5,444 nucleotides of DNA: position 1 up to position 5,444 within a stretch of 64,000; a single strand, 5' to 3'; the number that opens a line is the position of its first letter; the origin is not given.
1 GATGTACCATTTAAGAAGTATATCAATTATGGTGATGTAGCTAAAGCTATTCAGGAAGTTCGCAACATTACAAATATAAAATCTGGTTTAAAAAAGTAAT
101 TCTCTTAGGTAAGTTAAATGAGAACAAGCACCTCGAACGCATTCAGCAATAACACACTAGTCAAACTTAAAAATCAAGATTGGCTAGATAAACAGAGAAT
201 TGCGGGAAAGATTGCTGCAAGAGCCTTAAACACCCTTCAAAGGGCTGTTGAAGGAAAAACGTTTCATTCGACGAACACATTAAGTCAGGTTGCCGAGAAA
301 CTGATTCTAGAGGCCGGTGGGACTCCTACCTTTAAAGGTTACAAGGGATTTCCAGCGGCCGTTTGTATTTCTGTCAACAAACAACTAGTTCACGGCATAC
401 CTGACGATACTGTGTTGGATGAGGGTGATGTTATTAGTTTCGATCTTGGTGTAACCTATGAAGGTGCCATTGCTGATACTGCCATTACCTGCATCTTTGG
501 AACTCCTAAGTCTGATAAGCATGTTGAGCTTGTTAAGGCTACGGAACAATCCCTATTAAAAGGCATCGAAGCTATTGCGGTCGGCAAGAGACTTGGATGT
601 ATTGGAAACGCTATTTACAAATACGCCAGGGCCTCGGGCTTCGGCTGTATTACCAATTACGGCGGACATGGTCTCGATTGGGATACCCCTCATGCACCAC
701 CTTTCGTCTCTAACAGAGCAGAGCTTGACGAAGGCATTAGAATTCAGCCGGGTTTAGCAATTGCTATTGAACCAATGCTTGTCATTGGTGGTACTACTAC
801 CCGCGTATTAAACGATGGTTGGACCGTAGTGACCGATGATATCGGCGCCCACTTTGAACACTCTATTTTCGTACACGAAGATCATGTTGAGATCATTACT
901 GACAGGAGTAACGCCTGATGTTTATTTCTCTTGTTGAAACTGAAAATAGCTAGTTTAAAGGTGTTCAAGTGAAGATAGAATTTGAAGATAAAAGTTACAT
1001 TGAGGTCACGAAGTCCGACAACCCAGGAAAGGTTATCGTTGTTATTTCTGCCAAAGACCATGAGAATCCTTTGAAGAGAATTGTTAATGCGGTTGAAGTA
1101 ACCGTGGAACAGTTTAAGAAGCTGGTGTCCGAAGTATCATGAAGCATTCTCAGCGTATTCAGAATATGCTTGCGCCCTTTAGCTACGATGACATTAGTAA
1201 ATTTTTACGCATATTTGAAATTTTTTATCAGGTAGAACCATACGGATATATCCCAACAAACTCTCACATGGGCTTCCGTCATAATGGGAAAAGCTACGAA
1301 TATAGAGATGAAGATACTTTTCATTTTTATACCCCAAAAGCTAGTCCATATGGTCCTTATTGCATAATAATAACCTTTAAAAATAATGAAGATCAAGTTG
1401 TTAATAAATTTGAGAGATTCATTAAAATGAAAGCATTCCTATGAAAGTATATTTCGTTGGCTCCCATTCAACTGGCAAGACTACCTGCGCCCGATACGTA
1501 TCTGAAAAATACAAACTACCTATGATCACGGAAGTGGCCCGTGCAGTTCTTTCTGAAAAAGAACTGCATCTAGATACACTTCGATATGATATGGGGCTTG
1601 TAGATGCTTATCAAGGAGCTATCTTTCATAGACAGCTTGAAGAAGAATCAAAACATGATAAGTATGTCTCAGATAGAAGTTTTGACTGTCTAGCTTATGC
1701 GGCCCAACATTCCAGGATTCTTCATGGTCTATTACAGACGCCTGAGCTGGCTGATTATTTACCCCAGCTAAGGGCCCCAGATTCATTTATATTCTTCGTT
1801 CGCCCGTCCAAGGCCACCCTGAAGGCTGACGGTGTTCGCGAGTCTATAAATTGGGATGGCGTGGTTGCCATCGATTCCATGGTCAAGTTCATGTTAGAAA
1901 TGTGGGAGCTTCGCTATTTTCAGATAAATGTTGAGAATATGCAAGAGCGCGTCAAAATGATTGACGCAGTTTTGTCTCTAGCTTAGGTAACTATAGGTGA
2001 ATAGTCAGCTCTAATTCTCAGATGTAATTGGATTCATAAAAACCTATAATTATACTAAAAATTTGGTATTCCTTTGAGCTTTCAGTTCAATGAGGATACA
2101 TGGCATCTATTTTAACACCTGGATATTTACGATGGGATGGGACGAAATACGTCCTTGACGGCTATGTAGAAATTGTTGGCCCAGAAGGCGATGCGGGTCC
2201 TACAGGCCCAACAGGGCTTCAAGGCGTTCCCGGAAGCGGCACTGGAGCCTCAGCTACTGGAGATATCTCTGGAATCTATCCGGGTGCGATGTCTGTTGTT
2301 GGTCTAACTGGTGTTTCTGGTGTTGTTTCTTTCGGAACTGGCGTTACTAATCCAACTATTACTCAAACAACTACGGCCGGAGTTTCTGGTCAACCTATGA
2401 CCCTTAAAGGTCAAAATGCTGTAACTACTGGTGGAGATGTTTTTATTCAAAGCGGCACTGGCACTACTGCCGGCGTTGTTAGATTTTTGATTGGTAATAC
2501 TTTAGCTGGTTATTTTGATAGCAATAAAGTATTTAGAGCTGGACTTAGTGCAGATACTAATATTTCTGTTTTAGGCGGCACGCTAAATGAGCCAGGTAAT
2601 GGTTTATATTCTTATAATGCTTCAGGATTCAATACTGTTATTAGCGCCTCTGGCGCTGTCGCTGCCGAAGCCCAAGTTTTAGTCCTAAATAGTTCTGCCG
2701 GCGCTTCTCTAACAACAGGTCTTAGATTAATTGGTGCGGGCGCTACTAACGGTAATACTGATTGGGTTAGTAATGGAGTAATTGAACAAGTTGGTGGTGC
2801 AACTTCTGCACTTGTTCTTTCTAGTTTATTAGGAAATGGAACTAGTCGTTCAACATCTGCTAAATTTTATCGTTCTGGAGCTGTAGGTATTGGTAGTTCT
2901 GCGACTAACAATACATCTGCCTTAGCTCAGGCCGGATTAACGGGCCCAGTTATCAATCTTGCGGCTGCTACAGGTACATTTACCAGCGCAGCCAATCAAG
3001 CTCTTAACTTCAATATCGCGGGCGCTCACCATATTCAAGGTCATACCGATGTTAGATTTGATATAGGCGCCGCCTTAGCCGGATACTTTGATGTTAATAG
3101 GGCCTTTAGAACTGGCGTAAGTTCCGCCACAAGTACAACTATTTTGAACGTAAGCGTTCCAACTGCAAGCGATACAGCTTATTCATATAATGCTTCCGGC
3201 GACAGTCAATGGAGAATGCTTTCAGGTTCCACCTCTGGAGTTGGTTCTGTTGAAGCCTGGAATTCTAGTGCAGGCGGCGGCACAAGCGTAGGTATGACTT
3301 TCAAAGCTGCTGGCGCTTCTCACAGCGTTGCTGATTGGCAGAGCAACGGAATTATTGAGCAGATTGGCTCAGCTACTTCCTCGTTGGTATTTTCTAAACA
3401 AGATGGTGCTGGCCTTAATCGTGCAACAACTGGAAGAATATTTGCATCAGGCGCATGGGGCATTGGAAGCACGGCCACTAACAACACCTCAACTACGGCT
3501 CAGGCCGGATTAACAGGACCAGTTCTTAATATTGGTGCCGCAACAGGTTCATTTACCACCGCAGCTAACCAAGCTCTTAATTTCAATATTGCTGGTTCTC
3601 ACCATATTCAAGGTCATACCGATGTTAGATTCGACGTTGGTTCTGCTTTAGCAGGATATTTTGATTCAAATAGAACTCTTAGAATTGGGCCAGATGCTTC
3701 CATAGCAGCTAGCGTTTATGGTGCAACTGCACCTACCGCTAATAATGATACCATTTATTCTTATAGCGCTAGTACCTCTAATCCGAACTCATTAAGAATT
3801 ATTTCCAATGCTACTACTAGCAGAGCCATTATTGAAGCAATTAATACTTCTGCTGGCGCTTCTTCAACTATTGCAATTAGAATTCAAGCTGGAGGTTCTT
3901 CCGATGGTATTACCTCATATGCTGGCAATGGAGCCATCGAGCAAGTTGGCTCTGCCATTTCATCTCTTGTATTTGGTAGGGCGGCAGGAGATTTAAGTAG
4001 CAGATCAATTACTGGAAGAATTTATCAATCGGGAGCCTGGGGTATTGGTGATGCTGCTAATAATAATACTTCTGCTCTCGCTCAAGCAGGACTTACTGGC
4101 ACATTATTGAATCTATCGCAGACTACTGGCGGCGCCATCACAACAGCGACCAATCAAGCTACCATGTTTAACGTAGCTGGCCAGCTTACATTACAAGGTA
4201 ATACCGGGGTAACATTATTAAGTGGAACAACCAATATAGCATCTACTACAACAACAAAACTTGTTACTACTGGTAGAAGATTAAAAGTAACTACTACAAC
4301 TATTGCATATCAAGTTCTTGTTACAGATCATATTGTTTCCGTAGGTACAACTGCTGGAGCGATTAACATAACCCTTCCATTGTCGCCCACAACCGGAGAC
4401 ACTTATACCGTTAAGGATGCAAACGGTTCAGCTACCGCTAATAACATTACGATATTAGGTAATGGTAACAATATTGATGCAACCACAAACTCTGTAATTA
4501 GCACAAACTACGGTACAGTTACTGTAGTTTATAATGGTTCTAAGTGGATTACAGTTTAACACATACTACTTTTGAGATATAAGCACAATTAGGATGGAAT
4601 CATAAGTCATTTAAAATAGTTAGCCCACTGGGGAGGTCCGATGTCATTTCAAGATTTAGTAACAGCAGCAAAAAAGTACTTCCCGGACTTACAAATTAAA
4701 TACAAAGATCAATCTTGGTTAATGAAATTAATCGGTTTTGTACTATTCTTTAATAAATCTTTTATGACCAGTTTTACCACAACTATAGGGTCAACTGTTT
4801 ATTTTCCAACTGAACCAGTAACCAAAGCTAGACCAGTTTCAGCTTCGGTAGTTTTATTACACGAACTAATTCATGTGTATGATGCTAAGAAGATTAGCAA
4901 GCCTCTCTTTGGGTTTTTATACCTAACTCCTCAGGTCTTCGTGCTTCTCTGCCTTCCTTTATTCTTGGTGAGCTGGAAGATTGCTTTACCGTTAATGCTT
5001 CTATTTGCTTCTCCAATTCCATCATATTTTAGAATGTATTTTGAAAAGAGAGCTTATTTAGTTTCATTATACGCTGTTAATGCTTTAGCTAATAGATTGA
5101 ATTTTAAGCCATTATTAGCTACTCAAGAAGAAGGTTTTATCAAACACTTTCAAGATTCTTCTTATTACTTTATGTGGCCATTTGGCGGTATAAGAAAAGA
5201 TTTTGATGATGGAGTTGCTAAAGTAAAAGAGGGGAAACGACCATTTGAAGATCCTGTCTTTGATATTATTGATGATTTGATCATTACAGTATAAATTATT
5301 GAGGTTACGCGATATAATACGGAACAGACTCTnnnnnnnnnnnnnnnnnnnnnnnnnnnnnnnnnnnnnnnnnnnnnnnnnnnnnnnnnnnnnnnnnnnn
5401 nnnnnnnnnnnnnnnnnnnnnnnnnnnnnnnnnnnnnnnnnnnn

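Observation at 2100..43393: Strong enrichment of the tripeptide DGY in virion proteins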

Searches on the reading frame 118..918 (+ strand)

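Call 31: search_protein_families(library=pfam, max_evalue=0.01, proteins=[window:118-918:+])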
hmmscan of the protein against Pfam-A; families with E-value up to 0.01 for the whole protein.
window:118-918:+ (266 aa): 1 family
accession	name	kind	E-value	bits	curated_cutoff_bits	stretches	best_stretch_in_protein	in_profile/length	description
PF00557.29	Peptidase_M24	-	7e-36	124.4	23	1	26-254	3-208/208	Metallopeptidase family M24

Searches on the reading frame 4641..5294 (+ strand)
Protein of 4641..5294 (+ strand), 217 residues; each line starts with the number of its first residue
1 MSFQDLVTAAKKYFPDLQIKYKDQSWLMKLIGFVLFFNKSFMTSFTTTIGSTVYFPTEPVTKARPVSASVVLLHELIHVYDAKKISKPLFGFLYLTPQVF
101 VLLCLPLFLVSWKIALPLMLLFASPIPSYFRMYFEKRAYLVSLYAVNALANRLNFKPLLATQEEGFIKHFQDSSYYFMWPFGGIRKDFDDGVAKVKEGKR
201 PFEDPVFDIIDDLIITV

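Call 31: search_protein_families(library=pfam, max_evalue=0.01, proteins=[window:4641-5294:+])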
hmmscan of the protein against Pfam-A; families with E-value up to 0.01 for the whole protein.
window:4641-5294:+ (217 aa): 0 families

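Call 41: search_protein_families(library=pfam, max_evalue=1, proteins=[window:4641-5294:+])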
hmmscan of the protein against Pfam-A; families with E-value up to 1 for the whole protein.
window:4641-5294:+ (217 aa): 2 families
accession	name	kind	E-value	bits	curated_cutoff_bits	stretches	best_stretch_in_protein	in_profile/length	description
PF23249.1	KH_PARP14_3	-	0.14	12.4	28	1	6-33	16-43/61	PARP14, third type I KH domain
PF09768.15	Peptidase_M76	-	0.41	10.9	25.2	1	69-84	69-84/170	Peptidase M76 family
